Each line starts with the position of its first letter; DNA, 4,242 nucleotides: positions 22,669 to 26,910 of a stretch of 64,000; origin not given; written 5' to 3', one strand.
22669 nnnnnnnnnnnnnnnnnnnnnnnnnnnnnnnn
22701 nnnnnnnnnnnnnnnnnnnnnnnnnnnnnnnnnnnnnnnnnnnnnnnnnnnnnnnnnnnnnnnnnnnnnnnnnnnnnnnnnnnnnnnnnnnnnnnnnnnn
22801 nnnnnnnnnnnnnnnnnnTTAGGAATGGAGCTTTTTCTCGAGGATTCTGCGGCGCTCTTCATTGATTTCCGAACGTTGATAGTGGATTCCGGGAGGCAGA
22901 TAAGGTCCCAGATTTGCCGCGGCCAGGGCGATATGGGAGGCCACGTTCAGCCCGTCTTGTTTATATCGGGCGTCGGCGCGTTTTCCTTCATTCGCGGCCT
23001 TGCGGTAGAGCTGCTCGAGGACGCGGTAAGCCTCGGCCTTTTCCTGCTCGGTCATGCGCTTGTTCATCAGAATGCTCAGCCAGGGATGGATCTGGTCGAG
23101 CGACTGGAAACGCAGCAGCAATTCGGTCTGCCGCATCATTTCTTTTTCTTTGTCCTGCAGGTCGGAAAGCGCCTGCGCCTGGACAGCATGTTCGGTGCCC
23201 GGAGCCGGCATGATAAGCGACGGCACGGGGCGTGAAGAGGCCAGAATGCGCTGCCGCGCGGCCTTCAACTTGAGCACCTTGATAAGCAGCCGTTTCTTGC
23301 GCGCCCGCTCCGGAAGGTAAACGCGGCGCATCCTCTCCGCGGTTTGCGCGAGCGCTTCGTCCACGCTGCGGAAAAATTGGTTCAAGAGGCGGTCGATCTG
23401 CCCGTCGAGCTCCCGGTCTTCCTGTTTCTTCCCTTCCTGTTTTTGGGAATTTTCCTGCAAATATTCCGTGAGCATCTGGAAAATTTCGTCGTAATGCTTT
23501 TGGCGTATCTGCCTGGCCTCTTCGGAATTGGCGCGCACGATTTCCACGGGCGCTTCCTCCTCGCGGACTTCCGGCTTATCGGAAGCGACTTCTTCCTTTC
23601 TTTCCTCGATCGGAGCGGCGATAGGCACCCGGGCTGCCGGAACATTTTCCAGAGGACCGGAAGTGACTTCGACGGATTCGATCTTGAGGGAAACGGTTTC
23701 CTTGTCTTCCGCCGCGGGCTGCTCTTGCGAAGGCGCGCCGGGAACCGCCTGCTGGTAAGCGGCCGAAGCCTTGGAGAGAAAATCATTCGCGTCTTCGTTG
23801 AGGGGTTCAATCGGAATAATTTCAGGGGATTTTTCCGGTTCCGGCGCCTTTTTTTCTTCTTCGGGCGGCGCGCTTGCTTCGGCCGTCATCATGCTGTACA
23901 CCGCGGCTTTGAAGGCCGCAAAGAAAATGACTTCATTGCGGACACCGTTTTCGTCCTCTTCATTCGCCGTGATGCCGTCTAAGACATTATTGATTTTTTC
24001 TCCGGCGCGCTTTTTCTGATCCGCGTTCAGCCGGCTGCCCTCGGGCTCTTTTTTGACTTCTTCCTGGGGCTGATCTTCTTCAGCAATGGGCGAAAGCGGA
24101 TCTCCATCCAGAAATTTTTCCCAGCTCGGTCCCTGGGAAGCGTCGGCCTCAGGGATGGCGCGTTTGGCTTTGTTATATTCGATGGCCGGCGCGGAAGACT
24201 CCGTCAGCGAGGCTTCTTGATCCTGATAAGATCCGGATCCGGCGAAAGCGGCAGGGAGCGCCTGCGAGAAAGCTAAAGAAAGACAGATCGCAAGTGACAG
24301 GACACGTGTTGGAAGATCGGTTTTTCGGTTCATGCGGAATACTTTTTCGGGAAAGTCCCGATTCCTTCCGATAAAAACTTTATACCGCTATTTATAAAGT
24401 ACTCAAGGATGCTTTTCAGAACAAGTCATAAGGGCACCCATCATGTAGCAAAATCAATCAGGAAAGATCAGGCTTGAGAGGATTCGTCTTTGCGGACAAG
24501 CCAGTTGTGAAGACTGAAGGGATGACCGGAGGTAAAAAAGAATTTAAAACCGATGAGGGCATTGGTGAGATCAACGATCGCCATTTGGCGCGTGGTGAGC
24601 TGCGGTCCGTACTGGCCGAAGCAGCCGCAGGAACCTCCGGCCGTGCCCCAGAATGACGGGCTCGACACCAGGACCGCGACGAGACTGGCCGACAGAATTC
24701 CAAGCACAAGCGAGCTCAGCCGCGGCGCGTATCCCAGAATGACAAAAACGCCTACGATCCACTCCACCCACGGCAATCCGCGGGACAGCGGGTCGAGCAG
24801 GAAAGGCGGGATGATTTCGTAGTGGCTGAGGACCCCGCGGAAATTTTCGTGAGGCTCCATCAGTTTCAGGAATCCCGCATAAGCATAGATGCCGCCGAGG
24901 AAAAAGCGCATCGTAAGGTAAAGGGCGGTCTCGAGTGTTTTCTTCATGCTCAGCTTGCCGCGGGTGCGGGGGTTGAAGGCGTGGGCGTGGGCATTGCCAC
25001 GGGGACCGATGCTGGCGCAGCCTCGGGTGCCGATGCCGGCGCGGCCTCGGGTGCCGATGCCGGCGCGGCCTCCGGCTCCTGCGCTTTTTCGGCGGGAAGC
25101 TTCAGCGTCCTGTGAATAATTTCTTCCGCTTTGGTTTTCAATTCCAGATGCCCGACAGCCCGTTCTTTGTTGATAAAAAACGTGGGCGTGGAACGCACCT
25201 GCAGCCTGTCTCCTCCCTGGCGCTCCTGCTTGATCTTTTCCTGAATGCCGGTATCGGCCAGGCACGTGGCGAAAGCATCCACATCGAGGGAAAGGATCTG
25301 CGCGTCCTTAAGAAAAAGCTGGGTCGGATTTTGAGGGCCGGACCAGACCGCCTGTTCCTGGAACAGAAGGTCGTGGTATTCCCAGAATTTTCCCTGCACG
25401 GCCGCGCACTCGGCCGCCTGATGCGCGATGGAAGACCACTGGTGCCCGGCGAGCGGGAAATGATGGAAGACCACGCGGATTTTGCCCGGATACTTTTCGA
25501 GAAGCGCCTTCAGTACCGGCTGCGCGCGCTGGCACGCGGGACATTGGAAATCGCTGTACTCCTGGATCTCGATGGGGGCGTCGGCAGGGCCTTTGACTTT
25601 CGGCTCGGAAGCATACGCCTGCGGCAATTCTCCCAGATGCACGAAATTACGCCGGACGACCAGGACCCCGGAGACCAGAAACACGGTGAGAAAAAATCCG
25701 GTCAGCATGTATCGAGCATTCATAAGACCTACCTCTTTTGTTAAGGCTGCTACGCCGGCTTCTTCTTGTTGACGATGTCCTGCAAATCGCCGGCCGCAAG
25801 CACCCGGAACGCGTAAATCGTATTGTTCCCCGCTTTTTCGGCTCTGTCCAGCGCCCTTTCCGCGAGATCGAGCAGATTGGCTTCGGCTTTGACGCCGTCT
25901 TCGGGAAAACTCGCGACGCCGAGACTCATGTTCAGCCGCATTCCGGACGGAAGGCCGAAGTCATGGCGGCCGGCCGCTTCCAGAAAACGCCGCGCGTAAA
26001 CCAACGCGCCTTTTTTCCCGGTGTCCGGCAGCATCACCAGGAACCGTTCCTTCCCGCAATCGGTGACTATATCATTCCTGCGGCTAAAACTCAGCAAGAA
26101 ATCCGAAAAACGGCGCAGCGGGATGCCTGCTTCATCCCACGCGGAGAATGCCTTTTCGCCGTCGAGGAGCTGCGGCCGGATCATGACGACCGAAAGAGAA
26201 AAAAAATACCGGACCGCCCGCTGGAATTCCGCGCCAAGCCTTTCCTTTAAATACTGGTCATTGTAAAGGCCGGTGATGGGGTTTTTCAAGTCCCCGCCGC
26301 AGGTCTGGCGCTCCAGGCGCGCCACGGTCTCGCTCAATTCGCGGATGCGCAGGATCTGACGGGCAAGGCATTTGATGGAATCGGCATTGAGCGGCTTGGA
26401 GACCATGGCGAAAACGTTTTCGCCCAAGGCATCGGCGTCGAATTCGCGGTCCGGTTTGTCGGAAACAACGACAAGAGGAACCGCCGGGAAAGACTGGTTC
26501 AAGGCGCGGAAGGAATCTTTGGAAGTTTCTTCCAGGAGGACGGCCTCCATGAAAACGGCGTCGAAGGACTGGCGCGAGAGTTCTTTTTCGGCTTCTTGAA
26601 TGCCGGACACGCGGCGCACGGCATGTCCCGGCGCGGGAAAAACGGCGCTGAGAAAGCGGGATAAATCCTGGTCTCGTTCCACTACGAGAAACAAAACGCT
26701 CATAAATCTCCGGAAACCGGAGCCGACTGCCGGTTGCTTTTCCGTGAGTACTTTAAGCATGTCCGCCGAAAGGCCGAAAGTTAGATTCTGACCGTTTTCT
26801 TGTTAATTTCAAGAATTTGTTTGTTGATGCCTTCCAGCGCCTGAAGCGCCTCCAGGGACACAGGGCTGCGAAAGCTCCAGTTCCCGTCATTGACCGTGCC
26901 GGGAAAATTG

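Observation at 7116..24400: Secreted-repeat-protein locus with its own LytS/LytTR two-component system upstream of tRNA-Phe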

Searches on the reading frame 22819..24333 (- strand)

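Call 7: search_protein_families(library=pfam, proteins=[window:22819-24333:-], max_evalue=0.1)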
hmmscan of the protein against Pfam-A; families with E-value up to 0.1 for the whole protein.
window:22819-24333:- (504 aa): 0 families

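Call 8: search_protein_families(library=ncbifam, proteins=[window:22819-24333:-], max_evalue=0.1)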
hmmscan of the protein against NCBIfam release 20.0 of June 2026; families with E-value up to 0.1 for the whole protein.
window:22819-24333:- (504 aa): 1 family
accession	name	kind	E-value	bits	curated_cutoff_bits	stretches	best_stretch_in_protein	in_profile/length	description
NF038024.1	CRR6_slr1097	equivalog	0.017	14.9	125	1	393-445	44-96/151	CRR6 family NdhI maturation factor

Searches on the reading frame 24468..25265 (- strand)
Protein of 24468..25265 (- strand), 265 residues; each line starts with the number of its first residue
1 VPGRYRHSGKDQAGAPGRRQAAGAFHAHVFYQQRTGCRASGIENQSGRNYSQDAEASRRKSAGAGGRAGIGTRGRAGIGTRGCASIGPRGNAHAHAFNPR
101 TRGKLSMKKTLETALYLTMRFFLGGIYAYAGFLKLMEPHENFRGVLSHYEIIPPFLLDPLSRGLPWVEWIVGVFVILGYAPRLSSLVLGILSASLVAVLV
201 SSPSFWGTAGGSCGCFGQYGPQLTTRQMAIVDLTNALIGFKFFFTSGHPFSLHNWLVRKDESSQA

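Call 9: search_protein_families(library=pfam, proteins=[window:24468-25265:-], max_evalue=0.001)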
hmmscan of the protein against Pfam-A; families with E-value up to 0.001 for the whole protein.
window:24468-25265:- (265 aa): 2 families
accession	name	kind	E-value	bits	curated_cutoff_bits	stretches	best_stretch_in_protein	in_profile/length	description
PF07291.16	MauE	-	3.3e-16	60.2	27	1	114-223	3-108/128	Methylamine utilisation protein MauE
PF07681.17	DoxX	-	4.7e-06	27.6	23.6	1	117-193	3-77/85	DoxX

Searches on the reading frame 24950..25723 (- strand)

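Call 9: search_protein_families(library=pfam, proteins=[window:24950-25723:-], max_evalue=0.001)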
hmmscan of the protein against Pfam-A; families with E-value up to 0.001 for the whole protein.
window:24950-25723:- (257 aa): 2 families
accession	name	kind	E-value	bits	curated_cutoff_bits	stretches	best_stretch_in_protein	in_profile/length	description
PF13462.12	Thioredoxin_4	-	1.6e-25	90.6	23.2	1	43-193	7-154/165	Thioredoxin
PF01323.26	DSBA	-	6.1e-18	65.7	25.6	1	53-200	2-188/191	DSBA-like thioredoxin domain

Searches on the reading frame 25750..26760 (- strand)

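Call 9: search_protein_families(library=pfam, proteins=[window:25750-26760:-], max_evalue=0.001)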
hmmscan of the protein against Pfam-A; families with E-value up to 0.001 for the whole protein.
window:25750-26760:- (336 aa): 2 families
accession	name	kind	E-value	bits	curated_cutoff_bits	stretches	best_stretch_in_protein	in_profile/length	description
PF00990.26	GGDEF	-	2.4e-12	47.3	23.8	1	161-313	5-160/161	Diguanylate cyclase, GGDEF domain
PF00072.30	Response_reg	-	4.5e-07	30.5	30.2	1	25-130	2-107/111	Response regulator receiver domain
